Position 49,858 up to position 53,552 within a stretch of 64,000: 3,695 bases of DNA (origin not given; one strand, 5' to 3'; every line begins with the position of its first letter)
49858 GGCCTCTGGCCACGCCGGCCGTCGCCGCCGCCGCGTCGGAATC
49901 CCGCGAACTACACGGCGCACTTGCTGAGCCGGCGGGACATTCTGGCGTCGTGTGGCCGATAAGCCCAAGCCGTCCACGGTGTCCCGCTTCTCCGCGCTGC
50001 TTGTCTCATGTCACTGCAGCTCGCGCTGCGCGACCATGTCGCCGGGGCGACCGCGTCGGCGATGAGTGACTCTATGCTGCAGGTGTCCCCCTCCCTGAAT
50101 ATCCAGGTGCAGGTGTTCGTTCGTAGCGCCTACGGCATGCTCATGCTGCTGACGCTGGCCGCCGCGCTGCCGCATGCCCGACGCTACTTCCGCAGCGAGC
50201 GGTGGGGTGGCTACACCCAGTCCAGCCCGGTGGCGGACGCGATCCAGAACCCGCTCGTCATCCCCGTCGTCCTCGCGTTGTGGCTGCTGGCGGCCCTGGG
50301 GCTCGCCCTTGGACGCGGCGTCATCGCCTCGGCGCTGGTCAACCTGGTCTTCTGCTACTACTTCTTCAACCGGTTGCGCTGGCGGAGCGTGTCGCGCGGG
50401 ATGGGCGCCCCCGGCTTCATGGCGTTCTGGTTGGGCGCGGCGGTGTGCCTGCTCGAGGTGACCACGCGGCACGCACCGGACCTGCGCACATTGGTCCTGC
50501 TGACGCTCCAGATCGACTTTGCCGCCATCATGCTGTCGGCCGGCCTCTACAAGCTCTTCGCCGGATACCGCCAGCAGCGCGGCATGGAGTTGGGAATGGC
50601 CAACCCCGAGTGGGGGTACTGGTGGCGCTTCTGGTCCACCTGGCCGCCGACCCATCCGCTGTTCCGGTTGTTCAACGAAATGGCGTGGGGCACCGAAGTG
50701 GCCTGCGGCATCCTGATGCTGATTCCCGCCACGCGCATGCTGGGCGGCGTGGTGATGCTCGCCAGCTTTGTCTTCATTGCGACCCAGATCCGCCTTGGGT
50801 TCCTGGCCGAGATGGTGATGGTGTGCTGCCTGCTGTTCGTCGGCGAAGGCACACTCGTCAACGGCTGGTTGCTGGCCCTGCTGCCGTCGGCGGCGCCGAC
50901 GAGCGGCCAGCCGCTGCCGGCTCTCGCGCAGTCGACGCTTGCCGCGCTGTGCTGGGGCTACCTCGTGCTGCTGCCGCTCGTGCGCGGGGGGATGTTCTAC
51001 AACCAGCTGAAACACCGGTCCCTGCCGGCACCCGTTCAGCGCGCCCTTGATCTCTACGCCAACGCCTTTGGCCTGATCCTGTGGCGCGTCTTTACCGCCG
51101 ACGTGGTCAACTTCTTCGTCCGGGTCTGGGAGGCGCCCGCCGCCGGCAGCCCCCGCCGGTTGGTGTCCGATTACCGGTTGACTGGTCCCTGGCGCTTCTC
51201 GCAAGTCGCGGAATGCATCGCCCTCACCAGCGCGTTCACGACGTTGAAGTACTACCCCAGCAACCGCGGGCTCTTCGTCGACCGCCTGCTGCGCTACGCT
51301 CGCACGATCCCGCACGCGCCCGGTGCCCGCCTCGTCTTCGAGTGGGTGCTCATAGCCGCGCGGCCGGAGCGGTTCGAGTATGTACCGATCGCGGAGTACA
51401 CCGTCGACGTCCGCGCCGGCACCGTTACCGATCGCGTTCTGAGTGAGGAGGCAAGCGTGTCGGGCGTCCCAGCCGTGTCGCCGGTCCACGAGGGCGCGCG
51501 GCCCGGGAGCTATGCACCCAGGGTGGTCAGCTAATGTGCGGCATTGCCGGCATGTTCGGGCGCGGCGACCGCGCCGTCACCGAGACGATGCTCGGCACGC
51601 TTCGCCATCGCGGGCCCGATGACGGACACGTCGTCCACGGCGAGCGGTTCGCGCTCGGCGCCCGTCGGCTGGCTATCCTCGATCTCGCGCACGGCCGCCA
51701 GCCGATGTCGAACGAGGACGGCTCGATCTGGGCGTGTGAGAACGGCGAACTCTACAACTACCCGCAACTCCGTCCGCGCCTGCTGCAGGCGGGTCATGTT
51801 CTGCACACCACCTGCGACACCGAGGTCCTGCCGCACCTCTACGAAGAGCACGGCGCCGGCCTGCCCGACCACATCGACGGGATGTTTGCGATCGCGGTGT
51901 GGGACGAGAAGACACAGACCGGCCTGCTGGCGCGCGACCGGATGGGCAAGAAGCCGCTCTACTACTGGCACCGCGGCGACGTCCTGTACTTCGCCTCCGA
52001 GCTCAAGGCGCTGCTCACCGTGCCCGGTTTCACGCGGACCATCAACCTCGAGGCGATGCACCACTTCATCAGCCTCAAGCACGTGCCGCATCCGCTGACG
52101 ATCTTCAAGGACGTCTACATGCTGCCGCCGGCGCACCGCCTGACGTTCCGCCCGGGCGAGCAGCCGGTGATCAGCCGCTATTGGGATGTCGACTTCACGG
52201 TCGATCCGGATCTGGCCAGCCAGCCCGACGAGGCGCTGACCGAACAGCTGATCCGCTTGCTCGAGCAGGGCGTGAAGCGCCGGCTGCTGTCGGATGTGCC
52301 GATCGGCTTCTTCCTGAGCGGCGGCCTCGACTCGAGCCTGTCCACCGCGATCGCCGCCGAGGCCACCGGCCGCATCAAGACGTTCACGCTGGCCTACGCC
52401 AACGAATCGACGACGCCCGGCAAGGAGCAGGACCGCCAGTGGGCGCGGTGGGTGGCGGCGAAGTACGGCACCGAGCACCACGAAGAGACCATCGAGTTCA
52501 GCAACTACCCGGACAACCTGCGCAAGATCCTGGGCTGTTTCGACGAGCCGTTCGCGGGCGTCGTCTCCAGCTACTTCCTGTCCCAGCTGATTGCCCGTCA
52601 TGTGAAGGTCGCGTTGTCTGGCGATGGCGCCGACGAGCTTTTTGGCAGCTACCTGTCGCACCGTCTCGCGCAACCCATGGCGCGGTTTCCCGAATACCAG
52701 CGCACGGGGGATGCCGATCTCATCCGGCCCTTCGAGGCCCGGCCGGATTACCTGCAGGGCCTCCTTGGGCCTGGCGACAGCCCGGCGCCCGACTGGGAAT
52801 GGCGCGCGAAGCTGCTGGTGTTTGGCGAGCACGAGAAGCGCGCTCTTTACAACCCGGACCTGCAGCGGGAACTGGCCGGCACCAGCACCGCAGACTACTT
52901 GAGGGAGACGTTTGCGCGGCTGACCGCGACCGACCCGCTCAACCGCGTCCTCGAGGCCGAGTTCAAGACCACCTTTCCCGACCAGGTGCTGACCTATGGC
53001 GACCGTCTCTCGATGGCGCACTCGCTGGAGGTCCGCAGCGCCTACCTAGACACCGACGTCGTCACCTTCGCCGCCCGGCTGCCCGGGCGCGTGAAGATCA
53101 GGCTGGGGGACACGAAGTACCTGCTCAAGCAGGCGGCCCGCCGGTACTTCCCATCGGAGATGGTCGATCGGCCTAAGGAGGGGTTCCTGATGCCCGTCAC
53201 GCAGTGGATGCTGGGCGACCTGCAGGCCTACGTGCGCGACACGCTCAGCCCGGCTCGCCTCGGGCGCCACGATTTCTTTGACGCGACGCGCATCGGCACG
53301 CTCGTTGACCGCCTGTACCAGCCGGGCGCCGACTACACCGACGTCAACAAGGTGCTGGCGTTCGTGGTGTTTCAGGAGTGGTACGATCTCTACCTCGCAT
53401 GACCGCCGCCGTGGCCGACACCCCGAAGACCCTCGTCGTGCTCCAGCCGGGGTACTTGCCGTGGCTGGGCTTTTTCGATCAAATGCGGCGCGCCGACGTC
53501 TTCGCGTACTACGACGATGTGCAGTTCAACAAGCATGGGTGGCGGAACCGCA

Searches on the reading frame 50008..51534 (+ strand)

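Call 11: search_protein_families(library=pfam, proteins=[window:50008-51534:+], max_evalue=0.01)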
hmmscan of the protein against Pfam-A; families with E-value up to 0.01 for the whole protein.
window:50008-51534:+ (508 aa): 0 families

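Call 74: search_protein_families(library=ncbifam, proteins=[window:50008-51534:+], max_evalue=0.01)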
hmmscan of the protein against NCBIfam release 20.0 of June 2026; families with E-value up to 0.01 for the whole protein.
window:50008-51534:+ (508 aa): 0 families

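Call 81: search_protein_families(library=pfam, proteins=[window:50008-51534:+], max_evalue=5)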
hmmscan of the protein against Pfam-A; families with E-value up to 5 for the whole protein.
window:50008-51534:+ (508 aa): 1 family
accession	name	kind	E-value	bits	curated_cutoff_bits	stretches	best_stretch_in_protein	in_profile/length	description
PF24218.1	DUF7437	-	0.24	11.5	27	0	463-489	24-50/66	Family of unknown function (DUF7437)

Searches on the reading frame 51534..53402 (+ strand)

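Call 11: search_protein_families(library=pfam, proteins=[window:51534-53402:+], max_evalue=0.01)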
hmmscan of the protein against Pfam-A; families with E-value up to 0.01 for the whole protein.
window:51534-53402:+ (622 aa): 5 families
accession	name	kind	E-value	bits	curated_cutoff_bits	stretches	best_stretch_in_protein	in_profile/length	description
PF00733.27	Asn_synthase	-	4e-82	277.1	21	1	240-617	3-353/354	Asparagine synthase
PF13537.11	GATase_7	-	3.4e-42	143.8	25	1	44-161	2-122/123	Glutamine amidotransferase domain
PF13522.11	GATase_6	-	4.1e-35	121.1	27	1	29-156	2-130/130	Glutamine amidotransferase domain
PF02540.23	NAD_synthase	-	0.00021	20.9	21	1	237-320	3-81/242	NAD synthase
PF06508.19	QueC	-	0.0076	16.2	22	0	260-321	5-61/210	Queuosine biosynthesis protein QueC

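Call 79: search_protein_families(library=ncbifam, proteins=[window:51534-53402:+], max_evalue=0.00001)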
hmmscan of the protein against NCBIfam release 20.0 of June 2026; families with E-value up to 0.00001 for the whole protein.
window:51534-53402:+ (622 aa): 9 families
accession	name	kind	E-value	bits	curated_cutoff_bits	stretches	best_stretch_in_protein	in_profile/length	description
TIGR03108.1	eps_aminotran_1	hypoth_equivalog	2.1e-136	456.2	816.9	2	1-379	1-380/628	XrtA/PEP-CTERM system amidotransferase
TIGR01536.1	asn_synth_AEB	equivalog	2.7e-127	425.9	267.1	1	2-551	1-517/517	asparagine synthase (glutamine-hydrolyzing)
TIGR03104.1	trio_amidotrans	equivalog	3.7e-107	359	570.1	2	1-374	1-381/589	N-acetylglutaminylglutamine amidotransferase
NF006949.0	PRK09431.1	equivalog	3.6e-84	283.3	499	3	1-163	1-168/554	asparagine synthase B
NF033535.1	lass_lactam_cya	exception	2.8e-57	194.7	525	1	1-368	1-374/668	lasso peptide isopeptide bond-forming cyclase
NF033561.1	macrolact_Ik_Al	subfamily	2.6e-20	72.6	300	1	123-373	87-334/561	albusnodin/ikarugamycin family macrolactam cyclase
TIGR01134.1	purF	equivalog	1.3e-08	34.7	350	1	55-174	84-213/432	amidophosphoribosyltransferase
NF001484.0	PRK00331.1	subfamily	1.3e-07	30.4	381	1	57-163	87-201/601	isomerizing glutamine--fructose-6-phosphate transaminase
TIGR01135.1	glmS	equivalog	1.2e-06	27.3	418.05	1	57-163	86-200/607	glutamine--fructose-6-phosphate transaminase (isomerizing)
